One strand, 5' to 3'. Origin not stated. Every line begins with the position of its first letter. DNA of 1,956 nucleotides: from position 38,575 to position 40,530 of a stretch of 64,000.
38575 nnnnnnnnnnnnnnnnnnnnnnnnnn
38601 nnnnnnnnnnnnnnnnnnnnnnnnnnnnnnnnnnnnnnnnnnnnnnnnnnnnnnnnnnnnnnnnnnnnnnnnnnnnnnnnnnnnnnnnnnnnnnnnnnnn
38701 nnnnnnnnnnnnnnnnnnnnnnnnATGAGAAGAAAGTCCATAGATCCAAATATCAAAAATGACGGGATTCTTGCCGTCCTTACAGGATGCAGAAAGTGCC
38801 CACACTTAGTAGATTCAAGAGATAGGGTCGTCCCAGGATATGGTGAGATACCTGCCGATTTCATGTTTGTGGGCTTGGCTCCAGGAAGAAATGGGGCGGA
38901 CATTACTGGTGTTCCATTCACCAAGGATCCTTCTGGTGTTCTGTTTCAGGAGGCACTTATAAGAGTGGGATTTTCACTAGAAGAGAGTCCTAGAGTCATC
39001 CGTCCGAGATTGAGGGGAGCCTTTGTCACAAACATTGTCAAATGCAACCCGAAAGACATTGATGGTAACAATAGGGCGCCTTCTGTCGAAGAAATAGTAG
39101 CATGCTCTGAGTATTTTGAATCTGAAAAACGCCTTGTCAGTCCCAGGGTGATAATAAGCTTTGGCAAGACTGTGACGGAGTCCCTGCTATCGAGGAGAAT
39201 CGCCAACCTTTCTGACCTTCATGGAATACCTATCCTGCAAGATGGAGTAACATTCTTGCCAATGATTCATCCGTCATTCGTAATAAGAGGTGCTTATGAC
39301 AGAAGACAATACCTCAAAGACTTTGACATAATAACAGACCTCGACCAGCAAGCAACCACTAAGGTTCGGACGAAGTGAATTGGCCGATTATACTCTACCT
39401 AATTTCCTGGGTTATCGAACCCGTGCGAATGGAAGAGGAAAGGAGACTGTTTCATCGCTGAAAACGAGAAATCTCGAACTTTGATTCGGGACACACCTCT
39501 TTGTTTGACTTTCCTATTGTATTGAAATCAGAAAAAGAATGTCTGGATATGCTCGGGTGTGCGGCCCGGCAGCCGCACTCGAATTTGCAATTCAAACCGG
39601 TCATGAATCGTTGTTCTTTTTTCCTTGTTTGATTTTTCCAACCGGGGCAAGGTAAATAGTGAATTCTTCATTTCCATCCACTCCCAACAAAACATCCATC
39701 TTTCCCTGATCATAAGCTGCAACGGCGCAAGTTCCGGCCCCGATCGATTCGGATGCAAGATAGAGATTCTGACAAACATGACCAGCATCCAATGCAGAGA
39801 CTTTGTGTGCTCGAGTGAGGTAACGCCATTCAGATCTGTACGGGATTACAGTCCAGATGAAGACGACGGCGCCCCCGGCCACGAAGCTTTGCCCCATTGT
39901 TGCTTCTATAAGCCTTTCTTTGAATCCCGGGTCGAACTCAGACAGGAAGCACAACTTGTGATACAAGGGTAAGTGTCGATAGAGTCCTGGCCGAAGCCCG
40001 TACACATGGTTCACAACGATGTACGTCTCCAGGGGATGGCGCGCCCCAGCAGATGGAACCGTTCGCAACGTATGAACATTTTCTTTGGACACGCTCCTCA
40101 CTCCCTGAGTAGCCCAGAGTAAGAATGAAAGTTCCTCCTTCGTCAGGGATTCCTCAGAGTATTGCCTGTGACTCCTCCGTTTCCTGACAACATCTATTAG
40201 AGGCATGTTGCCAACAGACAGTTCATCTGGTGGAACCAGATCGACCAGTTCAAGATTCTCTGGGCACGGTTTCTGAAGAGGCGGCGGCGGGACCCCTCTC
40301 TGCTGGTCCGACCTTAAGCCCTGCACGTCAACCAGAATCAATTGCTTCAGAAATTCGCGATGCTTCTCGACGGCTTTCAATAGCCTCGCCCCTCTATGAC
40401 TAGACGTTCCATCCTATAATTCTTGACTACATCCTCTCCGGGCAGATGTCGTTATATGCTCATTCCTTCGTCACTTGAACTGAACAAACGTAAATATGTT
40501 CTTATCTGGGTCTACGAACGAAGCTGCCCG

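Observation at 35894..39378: Candidate new system: wHTH / radical SAM-SPASM / HD phosphohydrolase / family-5-like UDG operon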

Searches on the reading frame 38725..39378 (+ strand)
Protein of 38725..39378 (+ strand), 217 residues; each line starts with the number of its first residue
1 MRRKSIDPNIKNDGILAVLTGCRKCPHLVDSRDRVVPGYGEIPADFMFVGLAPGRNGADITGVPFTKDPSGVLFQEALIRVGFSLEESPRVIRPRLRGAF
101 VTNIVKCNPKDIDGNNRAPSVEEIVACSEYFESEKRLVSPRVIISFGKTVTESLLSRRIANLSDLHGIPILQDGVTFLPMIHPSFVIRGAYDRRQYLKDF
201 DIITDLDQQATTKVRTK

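Call 3: search_protein_families(library=pfam, proteins=[window:38725-39378:+], max_evalue=0.01)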
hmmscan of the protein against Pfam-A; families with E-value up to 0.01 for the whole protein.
window:38725-39378:+ (217 aa): 1 family
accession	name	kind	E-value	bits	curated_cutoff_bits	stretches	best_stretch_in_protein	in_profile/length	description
PF03167.25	UDG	-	3.4e-23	82.7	24.3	1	37-194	1-129/141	Uracil DNA glycosylase superfamily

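Call 4: search_protein_families(library=padloc, proteins=[window:38725-39378:+], max_evalue=0.01)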
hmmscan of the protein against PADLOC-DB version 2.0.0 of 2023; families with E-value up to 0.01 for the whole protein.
window:38725-39378:+ (217 aa): 0 families

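Call 5: search_protein_families(library=ncbifam, proteins=[window:38725-39378:+], max_evalue=0.01)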
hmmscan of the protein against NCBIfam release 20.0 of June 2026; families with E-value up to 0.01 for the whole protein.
window:38725-39378:+ (217 aa): 3 families
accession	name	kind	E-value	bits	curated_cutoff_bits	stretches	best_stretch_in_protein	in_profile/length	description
NF040953.1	Arch_udg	equivalog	1.3e-26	93.2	250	1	17-203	6-182/184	type-4 uracil-DNA glycosylase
TIGR00758.1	UDG_fam4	subfamily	1.9e-25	89.5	125.3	1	22-207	1-171/173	uracil-DNA glycosylase, family 4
TIGR03914.1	UDG_fam_dom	hypoth_equivalog_domain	5.9e-21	75.1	189.95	1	17-195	50-217/231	UdgX family uracil-DNA binding protein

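Call 40: search_solved_structures(query=window:38725-39378:+, max_evalue=0.001, show_alignments=3)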
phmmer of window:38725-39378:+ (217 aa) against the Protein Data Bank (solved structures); distinct sequences matched with E-value up to 0.001: 30.
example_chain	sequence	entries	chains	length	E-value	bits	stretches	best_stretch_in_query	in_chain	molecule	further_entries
2d3y_A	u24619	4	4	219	7.6e-17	64.8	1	34-157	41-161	uracil-DNA glycosylase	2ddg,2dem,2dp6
4zbx_A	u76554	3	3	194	1.3e-16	64.1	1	19-167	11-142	Uracil-DNA glycosylase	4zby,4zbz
1l9g_A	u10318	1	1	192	2.5e-16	63.1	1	21-199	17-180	Conserved hypothetical protein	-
1vk2_A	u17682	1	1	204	3.1e-16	62.8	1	21-199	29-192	Uracil-DNA glycosylase TM0511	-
1ui0_A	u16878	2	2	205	4.4e-14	55.7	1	20-189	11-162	Uracil-DNA Glycosylase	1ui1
8iir_A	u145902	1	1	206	2e-09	40.5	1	17-196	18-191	Type-4 uracil-DNA glycosylase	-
6ajq_A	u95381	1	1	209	7e-09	38.8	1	17-196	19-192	Uracil DNA glycosylase superfamily protein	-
6l5a_A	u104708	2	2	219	8.1e-09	38.5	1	17-196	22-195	Uracil DNA glycosylase superfamily protein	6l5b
6ajs_A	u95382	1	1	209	9.2e-09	38.4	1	17-196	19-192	Uracil DNA glycosylase superfamily protein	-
8iiq_A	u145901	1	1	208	9.6e-09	38.3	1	17-196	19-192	Type-4 uracil-DNA glycosylase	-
6ajo_A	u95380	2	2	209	9.7e-09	38.3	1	17-196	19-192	Uracil DNA glycosylase superfamily protein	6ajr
8iij_A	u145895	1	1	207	1e-08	38.2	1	17-196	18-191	Type-4 uracil-DNA glycosylase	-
6iod_A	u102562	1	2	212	1e-08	38.2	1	17-196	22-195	Phage SPO1 DNA polymerase-related protein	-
8iie_A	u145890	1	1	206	1e-08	38.2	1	17-196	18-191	Type-4 uracil-DNA glycosylase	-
6l6s_A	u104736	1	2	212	1.1e-08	38.2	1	17-196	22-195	Phage SPO1 DNA polymerase-related protein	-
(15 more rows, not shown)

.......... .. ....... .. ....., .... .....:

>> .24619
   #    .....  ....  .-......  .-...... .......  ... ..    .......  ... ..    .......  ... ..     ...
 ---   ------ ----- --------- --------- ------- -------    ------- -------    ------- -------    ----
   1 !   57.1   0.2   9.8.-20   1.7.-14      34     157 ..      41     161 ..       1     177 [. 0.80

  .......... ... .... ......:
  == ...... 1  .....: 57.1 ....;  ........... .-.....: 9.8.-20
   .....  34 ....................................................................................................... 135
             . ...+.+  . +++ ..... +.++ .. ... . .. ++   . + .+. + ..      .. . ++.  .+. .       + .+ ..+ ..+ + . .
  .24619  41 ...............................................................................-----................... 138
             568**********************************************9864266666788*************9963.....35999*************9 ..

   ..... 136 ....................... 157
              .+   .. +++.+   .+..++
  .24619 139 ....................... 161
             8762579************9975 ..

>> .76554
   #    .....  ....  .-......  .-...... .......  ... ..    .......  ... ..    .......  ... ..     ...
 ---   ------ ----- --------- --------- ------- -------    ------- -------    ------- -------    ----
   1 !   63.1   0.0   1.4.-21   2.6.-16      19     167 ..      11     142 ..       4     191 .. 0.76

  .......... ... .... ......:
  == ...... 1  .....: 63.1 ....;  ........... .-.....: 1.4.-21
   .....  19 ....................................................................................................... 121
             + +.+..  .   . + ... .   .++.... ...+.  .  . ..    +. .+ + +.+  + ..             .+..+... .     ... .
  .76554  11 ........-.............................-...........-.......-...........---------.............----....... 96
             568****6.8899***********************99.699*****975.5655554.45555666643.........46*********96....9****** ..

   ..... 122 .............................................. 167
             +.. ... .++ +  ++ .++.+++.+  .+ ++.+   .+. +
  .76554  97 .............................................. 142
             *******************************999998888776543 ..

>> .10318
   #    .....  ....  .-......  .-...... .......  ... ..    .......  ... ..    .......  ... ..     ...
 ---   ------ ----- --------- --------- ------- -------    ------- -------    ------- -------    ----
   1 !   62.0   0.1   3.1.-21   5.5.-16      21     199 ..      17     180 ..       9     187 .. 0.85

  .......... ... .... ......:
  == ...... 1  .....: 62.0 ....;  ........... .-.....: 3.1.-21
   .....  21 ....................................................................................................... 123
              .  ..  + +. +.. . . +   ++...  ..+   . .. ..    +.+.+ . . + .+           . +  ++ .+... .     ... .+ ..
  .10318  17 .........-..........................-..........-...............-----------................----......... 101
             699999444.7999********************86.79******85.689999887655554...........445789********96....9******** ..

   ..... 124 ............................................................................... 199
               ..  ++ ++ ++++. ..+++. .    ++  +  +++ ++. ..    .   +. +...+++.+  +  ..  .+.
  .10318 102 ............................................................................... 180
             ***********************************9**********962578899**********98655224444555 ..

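Call 87: find_homologous_proteins(query=window:38725-39378:+)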
Query window:38725-39378:+ (217 aa): 156 proteins with E <= 0.001 among 376 candidates; the best 120 are listed.
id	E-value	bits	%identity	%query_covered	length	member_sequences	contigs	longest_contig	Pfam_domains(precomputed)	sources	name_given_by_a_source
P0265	2.1e-72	261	100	56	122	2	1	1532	PF03167.26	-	-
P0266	5.0e-70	253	58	83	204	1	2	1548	PF03167.26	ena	-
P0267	3.9e-69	250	58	83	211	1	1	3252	PF03167.26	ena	-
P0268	4.0e-69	250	60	86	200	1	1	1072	PF03167.26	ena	-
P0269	1.5e-68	249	57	93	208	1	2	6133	PF03167.26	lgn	-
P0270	3.7e-68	247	58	83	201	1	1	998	PF03167.26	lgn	-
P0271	5.9e-67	243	59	82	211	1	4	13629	PF03167.26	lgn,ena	-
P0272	7.3e-67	243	60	82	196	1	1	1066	PF03167.26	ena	-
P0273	1.3e-66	242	59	84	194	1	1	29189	PF03167.26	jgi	jgi:uracil-DNA glycosylase family 4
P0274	1.7e-66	242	58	85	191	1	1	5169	PF03167.26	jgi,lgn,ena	-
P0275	2.1e-66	242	56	84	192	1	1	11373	PF03167.26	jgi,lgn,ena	-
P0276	3.0e-66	241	59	84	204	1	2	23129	PF03167.26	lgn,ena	-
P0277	4.7e-66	240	58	84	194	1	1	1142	PF03167.26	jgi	jgi:uracil-DNA glycosylase family 4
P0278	5.8e-66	240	54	88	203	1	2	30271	PF03167.26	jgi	jgi:uracil-DNA glycosylase family 4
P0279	6.1e-66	240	54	83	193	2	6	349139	PF03167.26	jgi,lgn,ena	jgi:uracil-DNA glycosylase family 4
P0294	1.8e-63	232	56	82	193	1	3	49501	PF03167.26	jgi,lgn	-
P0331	1.7e-49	186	49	87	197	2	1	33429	PF03167.26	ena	-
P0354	8.5e-46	174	45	87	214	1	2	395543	PF03167.26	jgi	jgi:uracil-DNA glycosylase family 4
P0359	3.7e-45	172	42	92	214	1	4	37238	PF03167.26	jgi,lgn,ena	jgi:DNA polymerase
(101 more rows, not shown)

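Call 88: find_encoding_contigs(protein=P0273, flank=5000, max_places=1)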
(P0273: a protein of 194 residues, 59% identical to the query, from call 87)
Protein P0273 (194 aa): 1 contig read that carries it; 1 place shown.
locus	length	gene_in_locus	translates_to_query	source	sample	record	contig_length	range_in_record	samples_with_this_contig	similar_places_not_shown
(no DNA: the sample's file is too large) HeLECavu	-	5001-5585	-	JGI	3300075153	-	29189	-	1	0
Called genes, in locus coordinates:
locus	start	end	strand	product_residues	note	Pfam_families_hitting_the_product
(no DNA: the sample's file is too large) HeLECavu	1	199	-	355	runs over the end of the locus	PF00561:Abhydrolase_1, PF12697:Abhydrolase_6, PF12146:Hydrolase_4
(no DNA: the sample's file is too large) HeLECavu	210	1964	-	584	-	PF01663:Phosphodiest, PF00884:Sulfatase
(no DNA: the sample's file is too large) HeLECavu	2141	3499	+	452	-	-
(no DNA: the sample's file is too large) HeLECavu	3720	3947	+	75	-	-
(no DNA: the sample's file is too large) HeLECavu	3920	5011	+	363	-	PF04055:Radical_SAM, PF13353:Fer4_12 (weak), PF13186:SPASM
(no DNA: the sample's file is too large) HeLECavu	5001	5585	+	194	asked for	PF03167:UDG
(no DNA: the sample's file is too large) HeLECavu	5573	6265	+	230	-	PF22769:DCD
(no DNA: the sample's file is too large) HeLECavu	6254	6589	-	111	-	-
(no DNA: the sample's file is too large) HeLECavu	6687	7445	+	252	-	PF04545:Sigma70_r4 (faint), PF13936:HTH_38 (faint), PF13384:HTH_23 (faint), PF13518:HTH_28 (faint), PF04218:CENP-B_N (faint)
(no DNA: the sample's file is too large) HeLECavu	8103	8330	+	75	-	-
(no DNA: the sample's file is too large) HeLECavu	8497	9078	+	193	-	PF02796:HTH_7 (faint)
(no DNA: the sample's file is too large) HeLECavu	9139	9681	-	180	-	-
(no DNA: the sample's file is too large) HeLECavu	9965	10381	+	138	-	-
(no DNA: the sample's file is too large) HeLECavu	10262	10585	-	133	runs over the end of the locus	-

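Call 89: find_encoding_contigs(protein=P0294, flank=5000, max_places=1)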
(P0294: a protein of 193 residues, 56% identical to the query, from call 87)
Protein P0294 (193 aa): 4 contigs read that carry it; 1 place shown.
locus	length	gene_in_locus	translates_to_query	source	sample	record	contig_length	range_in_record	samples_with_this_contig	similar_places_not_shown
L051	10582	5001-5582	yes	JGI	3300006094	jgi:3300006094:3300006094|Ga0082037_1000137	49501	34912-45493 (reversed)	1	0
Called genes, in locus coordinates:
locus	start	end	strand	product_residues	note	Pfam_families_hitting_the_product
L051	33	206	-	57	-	PF12728:HTH_17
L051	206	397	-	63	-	-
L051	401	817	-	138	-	PF20213:DUF6573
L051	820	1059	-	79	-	-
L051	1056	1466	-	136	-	-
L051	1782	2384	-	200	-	-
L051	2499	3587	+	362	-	PF04055:Radical_SAM, PF13186:SPASM (weak)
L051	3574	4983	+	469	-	-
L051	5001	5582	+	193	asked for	PF03167:UDG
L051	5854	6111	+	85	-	PF06078:DUF937 (weak)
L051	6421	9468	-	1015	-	PF00580:UvrD-helicase, PF01443:Viral_helicase1 (faint), PF13086:AAA_11 (weak), PF13245:AAA_19, PF13604:AAA_30 (faint), PF01930:Cas_Cas4 (faint), PF13361:UvrD_C, PF12705:PDDEXK_1, +1 more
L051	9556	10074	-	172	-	PF04832:SOUL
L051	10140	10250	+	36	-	-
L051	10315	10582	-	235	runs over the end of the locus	PF12838:Fer4_7 (weak), PF13484:Fer4_16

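Call 90: find_encoding_contigs(protein=P0354, flank=5000, max_places=1)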
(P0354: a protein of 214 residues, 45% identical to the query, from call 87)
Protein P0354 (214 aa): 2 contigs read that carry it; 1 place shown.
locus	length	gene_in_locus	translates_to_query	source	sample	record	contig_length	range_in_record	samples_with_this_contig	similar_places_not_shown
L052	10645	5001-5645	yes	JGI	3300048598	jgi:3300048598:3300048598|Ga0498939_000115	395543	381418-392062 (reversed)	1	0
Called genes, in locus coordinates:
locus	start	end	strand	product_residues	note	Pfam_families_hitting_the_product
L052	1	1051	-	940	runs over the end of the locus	PF00270:DEAD, PF04851:ResIII, PF21210:RNA_helicase_helical, PF00271:Helicase_C, PF02732:ERCC4, PF14520:HHH_5, PF12826:HHH_2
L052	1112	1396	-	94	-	-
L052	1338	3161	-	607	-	PF00587:tRNA-synt_2b, PF03129:HGTP_anticodon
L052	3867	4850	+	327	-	PF04055:Radical_SAM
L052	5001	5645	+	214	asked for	PF03167:UDG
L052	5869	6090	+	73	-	-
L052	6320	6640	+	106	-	PF01909:NTP_transf_2, PF18765:Polbeta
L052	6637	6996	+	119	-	PF01934:HepT-like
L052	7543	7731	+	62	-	-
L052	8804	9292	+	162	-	PF06897:DUF1269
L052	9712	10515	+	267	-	PF01975:SurE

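Call 91: find_encoding_contigs(protein=P0331, flank=5000, max_places=1)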
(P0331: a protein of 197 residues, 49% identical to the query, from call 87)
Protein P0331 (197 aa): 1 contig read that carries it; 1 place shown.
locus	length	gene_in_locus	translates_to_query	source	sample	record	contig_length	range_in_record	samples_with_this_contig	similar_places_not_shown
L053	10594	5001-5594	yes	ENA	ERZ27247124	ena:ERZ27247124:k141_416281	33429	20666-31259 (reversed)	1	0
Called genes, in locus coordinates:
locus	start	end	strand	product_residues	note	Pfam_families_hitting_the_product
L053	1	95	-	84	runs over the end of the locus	-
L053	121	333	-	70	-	PF01938:TRAM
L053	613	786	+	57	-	-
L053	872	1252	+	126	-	PF11074:DUF2779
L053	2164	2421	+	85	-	-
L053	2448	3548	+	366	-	PF04055:Radical_SAM, PF13186:SPASM (weak)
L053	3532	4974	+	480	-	-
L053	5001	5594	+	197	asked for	PF03167:UDG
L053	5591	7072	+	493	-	PF12161:HsdM_N, PF02384:N6_Mtase, PF01170:UPF0020 (weak), PF07669:Eco57I (faint)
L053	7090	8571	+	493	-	PF12161:HsdM_N, PF02384:N6_Mtase, PF01170:UPF0020 (weak), PF07669:Eco57I (weak)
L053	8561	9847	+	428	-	PF01420:Methylase_S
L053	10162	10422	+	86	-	-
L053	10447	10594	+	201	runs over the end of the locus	-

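Call 92: find_encoding_contigs(protein=P0359, flank=5000, max_places=1)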
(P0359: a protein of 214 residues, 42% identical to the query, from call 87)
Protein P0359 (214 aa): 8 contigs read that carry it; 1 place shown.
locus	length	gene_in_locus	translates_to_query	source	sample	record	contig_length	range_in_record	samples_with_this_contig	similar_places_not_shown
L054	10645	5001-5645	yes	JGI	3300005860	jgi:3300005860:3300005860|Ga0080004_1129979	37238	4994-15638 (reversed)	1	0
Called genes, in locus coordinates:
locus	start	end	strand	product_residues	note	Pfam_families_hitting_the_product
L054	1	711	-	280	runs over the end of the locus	-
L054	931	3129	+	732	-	PF00270:DEAD, PF22527:DEXQc_Suv3 (weak), PF00271:Helicase_C (faint), PF00633:HHH (faint), PF20470:HTH_61 (weak), PF21280:Helicase_dom4_arc, PF14520:HHH_5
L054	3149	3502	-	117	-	-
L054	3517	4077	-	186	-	PF01609:DDE_Tnp_1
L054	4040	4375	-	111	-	-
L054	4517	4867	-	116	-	PF22769:DCD (weak)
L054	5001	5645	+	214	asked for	PF03167:UDG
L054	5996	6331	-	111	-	PF21349:RUBY_RBDX, PF23458:DUF7130 (weak)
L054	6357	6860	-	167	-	PF02915:Rubrerythrin, PF21349:RUBY_RBDX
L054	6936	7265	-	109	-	-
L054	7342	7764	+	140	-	PF01047:MarR (weak), PF08279:HTH_11 (weak), PF13404:HTH_AsnC-type, PF13412:HTH_24, PF01037:AsnC_trans_reg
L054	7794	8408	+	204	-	PF22175:Ogg-HhH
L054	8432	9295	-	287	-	PF08902:DUF1848 (faint), PF04055:Radical_SAM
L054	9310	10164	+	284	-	PF00215:OMPdecase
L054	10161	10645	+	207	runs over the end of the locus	PF00156:Pribosyltran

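Call 96: search_protein_families(library=phrogs, proteins=[window:38725-39378:+], max_evalue=0.001)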
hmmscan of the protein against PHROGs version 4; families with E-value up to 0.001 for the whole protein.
window:38725-39378:+ (217 aa): 0 families

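Call 104: search_protein_families(library=pfam, proteins=[L051:1782-2384:-, L053:2164-2421:+], max_evalue=0.01)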
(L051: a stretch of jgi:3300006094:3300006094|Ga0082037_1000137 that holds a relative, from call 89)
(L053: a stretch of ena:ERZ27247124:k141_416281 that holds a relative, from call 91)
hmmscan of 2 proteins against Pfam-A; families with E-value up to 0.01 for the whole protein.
L051:1782-2384:- (200 aa): 0 families

L053:2164-2421:+ (85 aa): 1 family
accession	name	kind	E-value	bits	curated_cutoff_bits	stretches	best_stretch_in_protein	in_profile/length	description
PF13384.12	HTH_23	-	0.004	17.4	24.6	1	17-48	10-41/50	Homeodomain-like domain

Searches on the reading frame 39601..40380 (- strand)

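Call 3: search_protein_families(library=pfam, proteins=[window:39601-40380:-], max_evalue=0.01)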
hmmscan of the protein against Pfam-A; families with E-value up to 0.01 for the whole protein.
window:39601-40380:- (259 aa): 1 family
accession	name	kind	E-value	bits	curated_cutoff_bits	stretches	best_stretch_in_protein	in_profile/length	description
PF00881.29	Nitroreductase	-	6.8e-24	85.4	23.5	1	65-249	1-167/167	Nitroreductase family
